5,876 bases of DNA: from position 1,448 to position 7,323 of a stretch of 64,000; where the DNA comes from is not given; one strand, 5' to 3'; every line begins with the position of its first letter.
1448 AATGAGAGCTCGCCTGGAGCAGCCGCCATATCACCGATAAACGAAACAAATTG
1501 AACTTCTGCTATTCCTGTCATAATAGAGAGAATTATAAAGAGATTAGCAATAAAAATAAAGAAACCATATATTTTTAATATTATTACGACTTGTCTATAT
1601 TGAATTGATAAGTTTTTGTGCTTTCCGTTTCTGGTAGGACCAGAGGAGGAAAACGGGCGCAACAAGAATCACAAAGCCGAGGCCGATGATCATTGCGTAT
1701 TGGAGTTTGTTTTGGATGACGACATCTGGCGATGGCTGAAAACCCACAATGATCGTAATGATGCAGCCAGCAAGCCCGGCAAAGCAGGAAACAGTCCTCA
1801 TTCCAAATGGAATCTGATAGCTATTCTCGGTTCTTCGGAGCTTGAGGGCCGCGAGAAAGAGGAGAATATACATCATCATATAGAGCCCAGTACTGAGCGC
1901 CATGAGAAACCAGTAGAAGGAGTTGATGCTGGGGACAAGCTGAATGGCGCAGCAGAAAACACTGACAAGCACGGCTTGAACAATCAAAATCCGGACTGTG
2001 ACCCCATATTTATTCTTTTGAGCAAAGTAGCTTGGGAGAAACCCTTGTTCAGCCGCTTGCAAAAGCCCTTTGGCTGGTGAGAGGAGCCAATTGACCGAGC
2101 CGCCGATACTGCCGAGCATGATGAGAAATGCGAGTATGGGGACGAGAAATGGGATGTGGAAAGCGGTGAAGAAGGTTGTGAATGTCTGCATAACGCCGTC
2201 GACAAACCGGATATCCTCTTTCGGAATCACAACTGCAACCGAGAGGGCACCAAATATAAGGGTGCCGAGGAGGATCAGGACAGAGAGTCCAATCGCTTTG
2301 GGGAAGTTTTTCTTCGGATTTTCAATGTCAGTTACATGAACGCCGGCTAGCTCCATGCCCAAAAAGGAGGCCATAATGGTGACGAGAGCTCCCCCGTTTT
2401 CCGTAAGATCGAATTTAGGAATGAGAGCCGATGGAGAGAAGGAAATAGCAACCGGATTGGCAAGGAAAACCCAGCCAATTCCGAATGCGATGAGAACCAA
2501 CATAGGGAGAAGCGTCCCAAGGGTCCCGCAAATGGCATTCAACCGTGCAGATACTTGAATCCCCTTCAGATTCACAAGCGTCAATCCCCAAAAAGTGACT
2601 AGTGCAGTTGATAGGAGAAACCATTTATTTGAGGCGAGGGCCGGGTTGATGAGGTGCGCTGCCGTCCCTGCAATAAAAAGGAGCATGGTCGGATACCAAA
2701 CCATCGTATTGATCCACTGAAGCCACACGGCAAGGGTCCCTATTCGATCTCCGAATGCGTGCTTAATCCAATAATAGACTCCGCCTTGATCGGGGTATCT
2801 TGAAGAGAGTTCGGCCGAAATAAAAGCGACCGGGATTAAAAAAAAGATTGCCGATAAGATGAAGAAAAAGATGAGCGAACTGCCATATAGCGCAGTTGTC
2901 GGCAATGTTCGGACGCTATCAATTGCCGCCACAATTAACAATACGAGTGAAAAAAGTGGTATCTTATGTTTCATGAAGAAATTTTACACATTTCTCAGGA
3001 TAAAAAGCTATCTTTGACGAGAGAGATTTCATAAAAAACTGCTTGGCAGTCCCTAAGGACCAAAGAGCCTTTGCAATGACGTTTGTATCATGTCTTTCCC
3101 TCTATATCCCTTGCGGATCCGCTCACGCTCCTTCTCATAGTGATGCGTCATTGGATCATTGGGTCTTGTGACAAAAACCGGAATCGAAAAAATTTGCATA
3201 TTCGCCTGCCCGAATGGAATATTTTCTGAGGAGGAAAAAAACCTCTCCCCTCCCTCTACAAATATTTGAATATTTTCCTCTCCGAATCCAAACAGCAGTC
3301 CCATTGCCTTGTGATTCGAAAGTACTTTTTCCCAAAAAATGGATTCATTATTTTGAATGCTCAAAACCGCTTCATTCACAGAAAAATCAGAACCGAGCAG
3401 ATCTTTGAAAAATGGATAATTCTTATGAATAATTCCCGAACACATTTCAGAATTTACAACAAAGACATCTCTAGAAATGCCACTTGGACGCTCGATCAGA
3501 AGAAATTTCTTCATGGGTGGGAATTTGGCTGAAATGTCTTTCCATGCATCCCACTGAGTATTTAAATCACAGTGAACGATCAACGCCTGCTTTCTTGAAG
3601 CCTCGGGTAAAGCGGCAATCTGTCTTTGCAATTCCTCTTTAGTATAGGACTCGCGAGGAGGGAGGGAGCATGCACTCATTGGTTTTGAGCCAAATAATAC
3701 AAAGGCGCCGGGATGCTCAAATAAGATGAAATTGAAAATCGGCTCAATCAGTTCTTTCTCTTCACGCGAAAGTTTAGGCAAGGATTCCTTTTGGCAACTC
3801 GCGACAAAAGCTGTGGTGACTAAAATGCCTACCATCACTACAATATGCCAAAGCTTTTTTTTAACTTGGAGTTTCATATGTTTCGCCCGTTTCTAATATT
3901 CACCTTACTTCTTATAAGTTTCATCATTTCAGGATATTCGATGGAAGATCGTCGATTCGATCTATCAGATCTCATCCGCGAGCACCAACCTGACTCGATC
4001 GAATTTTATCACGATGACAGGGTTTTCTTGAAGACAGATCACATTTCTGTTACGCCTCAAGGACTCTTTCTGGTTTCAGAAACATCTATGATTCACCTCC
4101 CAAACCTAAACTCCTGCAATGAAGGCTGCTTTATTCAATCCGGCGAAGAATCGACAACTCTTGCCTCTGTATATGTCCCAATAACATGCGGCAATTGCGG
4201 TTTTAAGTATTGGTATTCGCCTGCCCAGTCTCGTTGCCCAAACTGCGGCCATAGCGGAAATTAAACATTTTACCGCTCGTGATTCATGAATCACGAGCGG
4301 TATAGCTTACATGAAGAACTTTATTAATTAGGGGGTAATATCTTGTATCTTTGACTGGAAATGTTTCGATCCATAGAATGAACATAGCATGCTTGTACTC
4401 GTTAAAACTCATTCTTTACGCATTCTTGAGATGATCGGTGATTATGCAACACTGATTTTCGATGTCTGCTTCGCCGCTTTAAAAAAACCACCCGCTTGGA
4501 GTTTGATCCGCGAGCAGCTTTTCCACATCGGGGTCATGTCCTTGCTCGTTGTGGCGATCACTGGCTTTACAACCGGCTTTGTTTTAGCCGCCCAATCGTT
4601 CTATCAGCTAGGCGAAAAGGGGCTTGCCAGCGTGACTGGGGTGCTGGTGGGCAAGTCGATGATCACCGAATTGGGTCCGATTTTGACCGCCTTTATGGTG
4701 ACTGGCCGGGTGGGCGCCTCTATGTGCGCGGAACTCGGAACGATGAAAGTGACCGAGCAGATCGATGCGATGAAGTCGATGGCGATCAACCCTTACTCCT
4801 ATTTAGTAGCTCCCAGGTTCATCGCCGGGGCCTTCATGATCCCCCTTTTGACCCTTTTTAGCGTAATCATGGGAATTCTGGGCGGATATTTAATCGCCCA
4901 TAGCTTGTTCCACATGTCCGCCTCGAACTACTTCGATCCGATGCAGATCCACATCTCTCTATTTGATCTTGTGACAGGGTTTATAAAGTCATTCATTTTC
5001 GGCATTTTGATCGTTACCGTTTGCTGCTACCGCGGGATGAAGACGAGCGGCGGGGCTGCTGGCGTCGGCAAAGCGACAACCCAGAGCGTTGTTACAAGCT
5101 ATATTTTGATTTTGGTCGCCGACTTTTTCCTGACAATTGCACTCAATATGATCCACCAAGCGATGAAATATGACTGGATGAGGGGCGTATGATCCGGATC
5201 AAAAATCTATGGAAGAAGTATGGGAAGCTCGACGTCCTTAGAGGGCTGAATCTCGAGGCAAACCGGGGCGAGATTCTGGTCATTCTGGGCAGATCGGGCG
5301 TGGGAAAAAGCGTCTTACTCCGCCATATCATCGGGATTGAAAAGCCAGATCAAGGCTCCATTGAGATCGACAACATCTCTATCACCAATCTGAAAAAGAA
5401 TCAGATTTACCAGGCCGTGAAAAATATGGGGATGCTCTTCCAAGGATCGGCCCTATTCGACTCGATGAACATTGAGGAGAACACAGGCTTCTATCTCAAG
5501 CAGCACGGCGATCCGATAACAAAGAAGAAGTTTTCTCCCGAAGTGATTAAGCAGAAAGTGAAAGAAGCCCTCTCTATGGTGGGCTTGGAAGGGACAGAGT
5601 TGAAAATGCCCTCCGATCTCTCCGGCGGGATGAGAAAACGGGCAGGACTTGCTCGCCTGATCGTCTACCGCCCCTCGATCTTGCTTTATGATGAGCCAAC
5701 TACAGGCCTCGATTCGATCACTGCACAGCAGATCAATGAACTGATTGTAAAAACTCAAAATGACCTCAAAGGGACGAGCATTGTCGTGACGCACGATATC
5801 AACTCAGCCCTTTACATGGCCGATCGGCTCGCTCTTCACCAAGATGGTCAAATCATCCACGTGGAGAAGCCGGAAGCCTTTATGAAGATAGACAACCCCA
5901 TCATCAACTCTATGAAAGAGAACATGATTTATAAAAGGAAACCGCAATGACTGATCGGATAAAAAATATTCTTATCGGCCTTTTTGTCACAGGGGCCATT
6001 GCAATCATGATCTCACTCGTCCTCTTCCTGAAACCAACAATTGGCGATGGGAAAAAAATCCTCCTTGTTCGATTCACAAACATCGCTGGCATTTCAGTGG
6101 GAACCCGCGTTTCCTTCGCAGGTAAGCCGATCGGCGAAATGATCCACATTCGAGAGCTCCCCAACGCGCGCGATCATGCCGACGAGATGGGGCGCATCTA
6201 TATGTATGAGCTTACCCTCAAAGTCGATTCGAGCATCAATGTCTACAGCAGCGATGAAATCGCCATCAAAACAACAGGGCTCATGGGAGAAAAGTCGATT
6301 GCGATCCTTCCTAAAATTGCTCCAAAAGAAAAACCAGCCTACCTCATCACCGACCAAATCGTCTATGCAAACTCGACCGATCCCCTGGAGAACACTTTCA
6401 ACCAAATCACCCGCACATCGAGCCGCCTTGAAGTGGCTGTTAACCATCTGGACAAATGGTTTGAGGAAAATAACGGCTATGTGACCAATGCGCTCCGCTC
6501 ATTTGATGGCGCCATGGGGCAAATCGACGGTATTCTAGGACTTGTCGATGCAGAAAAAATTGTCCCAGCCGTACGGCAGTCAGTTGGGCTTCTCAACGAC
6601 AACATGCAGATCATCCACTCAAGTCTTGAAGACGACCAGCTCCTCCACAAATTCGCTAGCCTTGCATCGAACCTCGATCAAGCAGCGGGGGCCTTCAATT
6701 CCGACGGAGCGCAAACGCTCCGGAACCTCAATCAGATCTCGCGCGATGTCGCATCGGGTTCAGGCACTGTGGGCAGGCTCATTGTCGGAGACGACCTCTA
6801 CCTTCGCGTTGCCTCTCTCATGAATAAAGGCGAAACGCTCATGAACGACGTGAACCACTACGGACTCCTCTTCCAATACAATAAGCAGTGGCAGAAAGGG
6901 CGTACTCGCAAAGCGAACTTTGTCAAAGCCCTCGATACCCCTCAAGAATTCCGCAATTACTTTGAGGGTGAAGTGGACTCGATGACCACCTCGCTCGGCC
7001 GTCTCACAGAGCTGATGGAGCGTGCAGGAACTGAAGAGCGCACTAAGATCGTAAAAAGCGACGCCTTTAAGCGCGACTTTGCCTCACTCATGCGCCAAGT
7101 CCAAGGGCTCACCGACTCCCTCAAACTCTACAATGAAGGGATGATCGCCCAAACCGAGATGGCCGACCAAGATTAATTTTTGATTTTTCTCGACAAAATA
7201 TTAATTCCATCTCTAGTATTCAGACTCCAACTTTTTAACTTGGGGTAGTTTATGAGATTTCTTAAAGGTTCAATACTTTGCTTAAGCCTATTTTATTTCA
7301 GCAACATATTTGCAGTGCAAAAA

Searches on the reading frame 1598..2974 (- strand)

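Call 78: search_protein_families(library=ncbifam, proteins=[window:1598-2974:-], max_evalue=0.00001)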
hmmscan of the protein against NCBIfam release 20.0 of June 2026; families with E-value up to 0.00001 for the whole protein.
window:1598-2974:- (459 aa): 16 families
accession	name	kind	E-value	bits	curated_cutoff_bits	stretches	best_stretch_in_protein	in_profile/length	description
NF053662.1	Glu_GABA_anti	equivalog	1.8e-114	383.3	640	1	6-451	3-449/468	glutamate/gamma-aminobutyrate antiporter GadC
TIGR03813.2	Gln_GABA_anti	equivalog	3.1e-109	366.1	650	1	3-451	2-461/479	glutamine/gamma-aminobutyrate antiporter GadC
NF040513.1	antiport_TyrP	equivalog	5.3e-79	266.1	630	1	2-451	2-462/465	tyrosine-tyramine antiporter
TIGR00910.1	2A0307_GadC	equivalog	2.3e-65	221.2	673.5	1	3-454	11-473/511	glutamate/gamma-aminobutyrate antiporter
TIGR00905.1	2A0302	subfamily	5.4e-25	88.1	409.05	1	34-430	43-429/473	basic amino acid/polyamine antiporter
NF011775.0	PRK15238.1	equivalog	4.9e-24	85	400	2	2-246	6-266/500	glutamate/gamma-aminobutyrate family transporter YjeM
NF008245.0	PRK11021.1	equivalog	1.5e-21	77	284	1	33-387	41-374/419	L-methionine/branched-chain amino acid transporter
NF007929.0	PRK10644.1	equivalog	1.1e-17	63.9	574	1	4-389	9-385/445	arginine/agmatine antiporter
TIGR00909.1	2A0306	subfamily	2e-15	56.6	556.8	1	4-409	4-405/429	amino acid transporter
TIGR04298.1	his_histam_anti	equivalog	1.7e-13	50.6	750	1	21-407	20-401/429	histidine-histamine antiporter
TIGR03810.1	arg_ornith_anti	equivalog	2.2e-13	49.7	591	1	24-381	28-379/468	arginine-ornithine antiporter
NF007938.0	PRK10655.1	equivalog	4e-13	49.4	409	1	21-387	26-381/438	putrescine-ornithine antiporter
TIGR00913.1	2A0310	subfamily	5.9e-10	38.5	578.7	1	32-438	37-457/480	amino acid permease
NF008016.0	PRK10746.1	equivalog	7.2e-07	28.6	799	1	30-454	41-457/461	amino acid permease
NF007602.0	PRK10249.1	equivalog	2.6e-06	26.7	851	1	55-382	76-395/458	phenylalanine transporter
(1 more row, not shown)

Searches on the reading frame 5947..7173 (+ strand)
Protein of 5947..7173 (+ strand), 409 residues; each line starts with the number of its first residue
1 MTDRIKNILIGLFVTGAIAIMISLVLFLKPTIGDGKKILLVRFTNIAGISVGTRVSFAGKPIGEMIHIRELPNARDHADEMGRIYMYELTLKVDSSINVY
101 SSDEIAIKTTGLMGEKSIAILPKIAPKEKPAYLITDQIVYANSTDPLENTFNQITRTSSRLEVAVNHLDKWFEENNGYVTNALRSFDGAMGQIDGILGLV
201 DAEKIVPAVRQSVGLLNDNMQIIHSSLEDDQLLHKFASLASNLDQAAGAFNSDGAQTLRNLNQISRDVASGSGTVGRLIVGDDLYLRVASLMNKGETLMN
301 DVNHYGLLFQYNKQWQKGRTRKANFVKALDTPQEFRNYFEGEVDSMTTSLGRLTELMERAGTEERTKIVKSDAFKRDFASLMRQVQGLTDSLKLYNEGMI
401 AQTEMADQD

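Call 78: search_protein_families(library=ncbifam, proteins=[window:5947-7173:+], max_evalue=0.00001)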
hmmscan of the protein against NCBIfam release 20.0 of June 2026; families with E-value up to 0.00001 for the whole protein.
window:5947-7173:+ (409 aa): 3 families
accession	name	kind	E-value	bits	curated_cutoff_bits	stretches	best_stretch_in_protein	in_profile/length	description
NF047463.1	CllEntPrLepto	equivalog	3.9e-12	46.2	400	1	5-139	4-146/250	mammalian cell entry protein Mce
TIGR04430.1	OM_asym_MlaD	equivalog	7.4e-10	38.8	135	1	4-126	3-118/146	outer membrane lipid asymmetry maintenance protein MlaD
TIGR00996.1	Mtu_fam_mce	paralog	2.5e-09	36.8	140.5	1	16-266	11-241/291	MCE family protein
